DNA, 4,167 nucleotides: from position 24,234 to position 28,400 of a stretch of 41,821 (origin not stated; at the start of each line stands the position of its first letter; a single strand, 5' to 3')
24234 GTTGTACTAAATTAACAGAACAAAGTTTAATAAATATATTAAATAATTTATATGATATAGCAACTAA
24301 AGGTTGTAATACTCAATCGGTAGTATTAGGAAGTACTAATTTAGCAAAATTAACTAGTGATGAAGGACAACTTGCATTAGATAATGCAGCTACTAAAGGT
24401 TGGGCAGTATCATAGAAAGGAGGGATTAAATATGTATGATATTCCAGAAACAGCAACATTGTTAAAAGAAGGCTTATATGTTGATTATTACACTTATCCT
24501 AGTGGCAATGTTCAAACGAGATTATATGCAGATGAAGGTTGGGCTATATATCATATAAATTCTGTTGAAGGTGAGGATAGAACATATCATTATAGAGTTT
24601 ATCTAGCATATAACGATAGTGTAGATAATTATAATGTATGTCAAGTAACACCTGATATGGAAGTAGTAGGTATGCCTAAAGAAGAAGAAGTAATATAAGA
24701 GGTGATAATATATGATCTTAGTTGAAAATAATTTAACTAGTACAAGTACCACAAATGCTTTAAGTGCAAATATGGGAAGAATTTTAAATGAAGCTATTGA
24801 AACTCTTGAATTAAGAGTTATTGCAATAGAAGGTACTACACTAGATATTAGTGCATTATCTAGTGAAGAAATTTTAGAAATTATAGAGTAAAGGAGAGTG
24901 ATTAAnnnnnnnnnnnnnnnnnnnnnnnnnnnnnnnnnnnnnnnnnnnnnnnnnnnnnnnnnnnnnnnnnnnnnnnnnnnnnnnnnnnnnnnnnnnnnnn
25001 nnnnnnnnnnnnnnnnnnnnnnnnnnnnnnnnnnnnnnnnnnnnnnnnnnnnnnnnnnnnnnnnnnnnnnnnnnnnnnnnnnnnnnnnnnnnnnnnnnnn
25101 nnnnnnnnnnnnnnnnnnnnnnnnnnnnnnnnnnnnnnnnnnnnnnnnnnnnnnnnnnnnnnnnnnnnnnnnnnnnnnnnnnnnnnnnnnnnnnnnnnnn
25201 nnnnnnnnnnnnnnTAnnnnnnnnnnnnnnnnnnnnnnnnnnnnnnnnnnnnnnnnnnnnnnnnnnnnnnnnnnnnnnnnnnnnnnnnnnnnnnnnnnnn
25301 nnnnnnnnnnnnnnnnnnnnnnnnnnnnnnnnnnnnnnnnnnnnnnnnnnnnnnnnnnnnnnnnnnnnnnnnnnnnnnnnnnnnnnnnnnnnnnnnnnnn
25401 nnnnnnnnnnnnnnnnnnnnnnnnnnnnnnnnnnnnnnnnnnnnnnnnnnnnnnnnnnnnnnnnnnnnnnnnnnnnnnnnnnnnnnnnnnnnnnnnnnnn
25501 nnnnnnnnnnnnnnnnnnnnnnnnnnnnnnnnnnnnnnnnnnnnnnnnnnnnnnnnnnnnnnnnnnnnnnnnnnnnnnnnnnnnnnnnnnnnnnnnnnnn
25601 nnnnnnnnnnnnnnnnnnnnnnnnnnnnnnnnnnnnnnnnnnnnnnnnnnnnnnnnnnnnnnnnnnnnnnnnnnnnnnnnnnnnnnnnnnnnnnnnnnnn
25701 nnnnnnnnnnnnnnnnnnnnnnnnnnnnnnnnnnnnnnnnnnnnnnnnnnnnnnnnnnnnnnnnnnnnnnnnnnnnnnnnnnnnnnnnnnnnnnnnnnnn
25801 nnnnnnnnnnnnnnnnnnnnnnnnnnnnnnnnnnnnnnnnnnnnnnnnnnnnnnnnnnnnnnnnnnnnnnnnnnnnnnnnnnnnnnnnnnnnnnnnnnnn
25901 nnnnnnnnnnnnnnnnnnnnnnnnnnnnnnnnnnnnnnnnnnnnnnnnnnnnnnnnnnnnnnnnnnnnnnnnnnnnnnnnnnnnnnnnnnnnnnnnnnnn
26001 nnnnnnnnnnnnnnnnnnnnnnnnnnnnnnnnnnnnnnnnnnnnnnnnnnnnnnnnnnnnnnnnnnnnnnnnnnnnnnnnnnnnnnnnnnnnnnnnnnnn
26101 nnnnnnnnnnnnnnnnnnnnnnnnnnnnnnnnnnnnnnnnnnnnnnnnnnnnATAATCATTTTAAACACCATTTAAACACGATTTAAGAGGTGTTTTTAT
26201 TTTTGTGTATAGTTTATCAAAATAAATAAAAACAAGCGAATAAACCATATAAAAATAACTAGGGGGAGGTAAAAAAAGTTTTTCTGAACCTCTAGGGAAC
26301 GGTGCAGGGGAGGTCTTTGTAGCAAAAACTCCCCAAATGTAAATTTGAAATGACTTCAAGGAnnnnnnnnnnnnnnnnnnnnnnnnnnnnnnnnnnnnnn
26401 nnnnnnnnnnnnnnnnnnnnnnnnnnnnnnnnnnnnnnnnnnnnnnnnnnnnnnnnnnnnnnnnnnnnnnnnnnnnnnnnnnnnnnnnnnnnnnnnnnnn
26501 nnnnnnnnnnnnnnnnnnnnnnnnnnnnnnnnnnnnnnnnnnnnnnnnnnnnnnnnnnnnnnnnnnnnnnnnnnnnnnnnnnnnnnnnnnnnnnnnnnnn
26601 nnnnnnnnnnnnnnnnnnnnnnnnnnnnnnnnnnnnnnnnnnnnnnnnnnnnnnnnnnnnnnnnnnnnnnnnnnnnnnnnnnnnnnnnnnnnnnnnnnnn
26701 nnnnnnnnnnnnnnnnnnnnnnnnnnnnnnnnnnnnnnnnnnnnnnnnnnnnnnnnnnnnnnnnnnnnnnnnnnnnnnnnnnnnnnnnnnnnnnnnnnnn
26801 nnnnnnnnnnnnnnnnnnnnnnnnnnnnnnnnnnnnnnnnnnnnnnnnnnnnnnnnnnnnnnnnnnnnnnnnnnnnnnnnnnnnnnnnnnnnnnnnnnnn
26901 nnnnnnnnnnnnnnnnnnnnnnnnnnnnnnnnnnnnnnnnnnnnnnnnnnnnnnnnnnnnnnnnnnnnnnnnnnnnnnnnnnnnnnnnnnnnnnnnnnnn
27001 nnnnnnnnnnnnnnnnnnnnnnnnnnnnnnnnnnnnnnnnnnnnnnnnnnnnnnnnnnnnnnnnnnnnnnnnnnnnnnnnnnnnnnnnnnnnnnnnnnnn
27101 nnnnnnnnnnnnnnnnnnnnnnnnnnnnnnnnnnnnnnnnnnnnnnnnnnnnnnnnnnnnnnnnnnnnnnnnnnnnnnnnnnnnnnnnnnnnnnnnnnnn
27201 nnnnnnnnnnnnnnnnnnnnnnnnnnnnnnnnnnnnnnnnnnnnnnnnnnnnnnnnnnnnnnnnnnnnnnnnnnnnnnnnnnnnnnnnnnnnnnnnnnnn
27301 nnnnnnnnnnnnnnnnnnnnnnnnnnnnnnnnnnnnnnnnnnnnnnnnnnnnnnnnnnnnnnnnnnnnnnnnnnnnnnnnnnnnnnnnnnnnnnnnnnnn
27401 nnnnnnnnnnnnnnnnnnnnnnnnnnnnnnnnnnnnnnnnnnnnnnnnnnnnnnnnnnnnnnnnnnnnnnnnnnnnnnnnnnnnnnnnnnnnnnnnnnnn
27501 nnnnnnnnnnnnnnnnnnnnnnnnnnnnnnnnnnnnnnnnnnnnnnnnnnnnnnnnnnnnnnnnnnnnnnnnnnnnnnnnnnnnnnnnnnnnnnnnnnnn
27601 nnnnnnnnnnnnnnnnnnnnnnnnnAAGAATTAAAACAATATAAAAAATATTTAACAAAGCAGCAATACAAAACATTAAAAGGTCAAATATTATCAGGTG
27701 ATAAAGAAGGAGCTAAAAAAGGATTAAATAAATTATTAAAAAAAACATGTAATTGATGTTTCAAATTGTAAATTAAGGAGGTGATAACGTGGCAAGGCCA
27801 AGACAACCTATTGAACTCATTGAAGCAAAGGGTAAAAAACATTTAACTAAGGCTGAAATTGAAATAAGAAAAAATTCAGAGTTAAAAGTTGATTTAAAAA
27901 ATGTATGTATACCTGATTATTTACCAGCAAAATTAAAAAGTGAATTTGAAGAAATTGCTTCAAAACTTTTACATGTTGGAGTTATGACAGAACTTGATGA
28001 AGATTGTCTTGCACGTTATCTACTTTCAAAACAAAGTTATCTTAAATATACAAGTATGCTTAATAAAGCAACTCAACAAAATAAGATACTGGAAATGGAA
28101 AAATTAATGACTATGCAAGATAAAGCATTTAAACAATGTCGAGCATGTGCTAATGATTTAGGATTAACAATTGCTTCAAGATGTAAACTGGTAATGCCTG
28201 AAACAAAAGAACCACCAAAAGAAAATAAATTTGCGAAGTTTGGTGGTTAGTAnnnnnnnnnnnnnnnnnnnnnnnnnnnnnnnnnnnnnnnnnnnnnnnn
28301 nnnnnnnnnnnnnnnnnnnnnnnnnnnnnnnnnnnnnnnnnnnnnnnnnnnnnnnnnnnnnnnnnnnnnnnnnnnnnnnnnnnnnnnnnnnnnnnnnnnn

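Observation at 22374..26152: Ectopic cluster of receptor-binding-like genes (fiber motifs, BspA-type LRR, BNR propeller) between the late regulator/HNH and the packaging genes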

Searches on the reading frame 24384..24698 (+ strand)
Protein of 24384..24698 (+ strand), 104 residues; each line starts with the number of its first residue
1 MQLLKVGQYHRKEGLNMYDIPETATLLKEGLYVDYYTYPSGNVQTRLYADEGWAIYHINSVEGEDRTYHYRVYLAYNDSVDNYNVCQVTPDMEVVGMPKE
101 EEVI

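Call 4: search_protein_families(library=pfam, proteins=[window:24384-24698:+], max_evalue=1)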
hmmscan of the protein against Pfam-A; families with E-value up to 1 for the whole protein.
window:24384-24698:+ (104 aa): 0 families

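Call 8: search_protein_families(library=phrogs, proteins=[window:24384-24698:+], max_evalue=0.01)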
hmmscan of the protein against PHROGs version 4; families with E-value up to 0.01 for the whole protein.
window:24384-24698:+ (104 aa): 0 families

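Call 78: search_protein_families(library=ncbifam, proteins=[window:24432-24698:+], max_evalue=0.01)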
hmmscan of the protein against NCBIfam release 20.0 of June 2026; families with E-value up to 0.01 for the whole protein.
window:24432-24698:+ (88 aa): 0 families

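Call 103: search_protein_representatives(protein=window:24432-24698:+)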
Query: 88 residues. Proteins with E-value up to 0.001 (for the whole library): 4; up to 1e-10: 2; up to 1e-30: 0. The best 4 are listed.
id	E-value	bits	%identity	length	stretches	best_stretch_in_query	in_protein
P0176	9.2e-24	99.6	63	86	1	1-88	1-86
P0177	5.4e-14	68.4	49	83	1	2-78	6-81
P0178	6.6e-04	36.2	38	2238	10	24-77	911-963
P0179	8.6e-04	35.8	37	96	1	2-78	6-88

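Call 104: search_protein_families(library=pfam, proteins=[P0178, P0177, P0179], max_evalue=0.001)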
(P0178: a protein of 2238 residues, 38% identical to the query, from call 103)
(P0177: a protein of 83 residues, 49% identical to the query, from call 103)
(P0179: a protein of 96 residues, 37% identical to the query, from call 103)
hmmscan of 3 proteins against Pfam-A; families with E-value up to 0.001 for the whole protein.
P0178 (2238 aa): 4 families
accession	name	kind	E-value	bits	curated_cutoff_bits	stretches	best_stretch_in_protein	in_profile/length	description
PF17963.7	Big_9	-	2.3e-286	926.2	23.6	15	1269-1360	1-89/89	Bacterial Ig domain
PF17803.7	Cadherin_4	-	1.6e-233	756.3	25.1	15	1451-1521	1-71/71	Bacterial cadherin-like domain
PF17892.7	Cadherin_5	-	6.4e-192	622.8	26.5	15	1364-1458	1-98/98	Cadherin-like domain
PF19076.6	CshA_repeat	-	4.1e-05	24.6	27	0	2176-2230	50-102/103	Surface adhesin CshA repetitive domain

P0177 (83 aa): 0 families

P0179 (96 aa): 0 families

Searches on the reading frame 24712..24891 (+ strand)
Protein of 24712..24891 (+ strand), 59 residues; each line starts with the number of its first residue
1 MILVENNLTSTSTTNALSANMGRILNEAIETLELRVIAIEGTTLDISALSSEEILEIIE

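Call 4: search_protein_families(library=pfam, proteins=[window:24712-24891:+], max_evalue=1)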
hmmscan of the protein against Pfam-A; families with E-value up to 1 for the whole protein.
window:24712-24891:+ (59 aa): 1 family
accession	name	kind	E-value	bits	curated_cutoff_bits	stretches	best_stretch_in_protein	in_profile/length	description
PF22337.1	Phage_fiber_rpt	-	4.3e-12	46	27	1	4-32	1-29/34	Phage tail fiber repeats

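Call 8: search_protein_families(library=phrogs, proteins=[window:24712-24891:+], max_evalue=0.01)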
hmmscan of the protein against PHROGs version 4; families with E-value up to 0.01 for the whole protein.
window:24712-24891:+ (59 aa): 2 families
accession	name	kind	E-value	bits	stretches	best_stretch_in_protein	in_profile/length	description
phrog_25379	-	tail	1.1e-07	32.3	1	3-28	73-98/384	tail protein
phrog_24819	-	unknown function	0.0065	15.6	1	2-40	240-277/823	-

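Call 78: search_protein_families(library=ncbifam, proteins=[window:24712-24891:+], max_evalue=0.01)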
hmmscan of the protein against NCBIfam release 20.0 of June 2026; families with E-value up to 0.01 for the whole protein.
window:24712-24891:+ (59 aa): 0 families

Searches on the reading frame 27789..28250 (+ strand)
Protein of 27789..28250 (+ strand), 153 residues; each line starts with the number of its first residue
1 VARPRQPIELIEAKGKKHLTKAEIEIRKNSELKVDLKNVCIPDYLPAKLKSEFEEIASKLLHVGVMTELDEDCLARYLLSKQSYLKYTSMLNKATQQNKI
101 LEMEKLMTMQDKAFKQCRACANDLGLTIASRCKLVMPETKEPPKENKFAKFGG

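Call 78: search_protein_families(library=ncbifam, proteins=[window:27789-28250:+], max_evalue=0.01)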
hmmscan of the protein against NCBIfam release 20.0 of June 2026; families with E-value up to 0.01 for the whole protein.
window:27789-28250:+ (153 aa): 1 family
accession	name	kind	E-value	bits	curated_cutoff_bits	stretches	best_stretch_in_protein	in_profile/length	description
TIGR01558.1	sm_term_P27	equivalog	5.5e-21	74.7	45.6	1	42-151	3-116/116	phage terminase small subunit P27 family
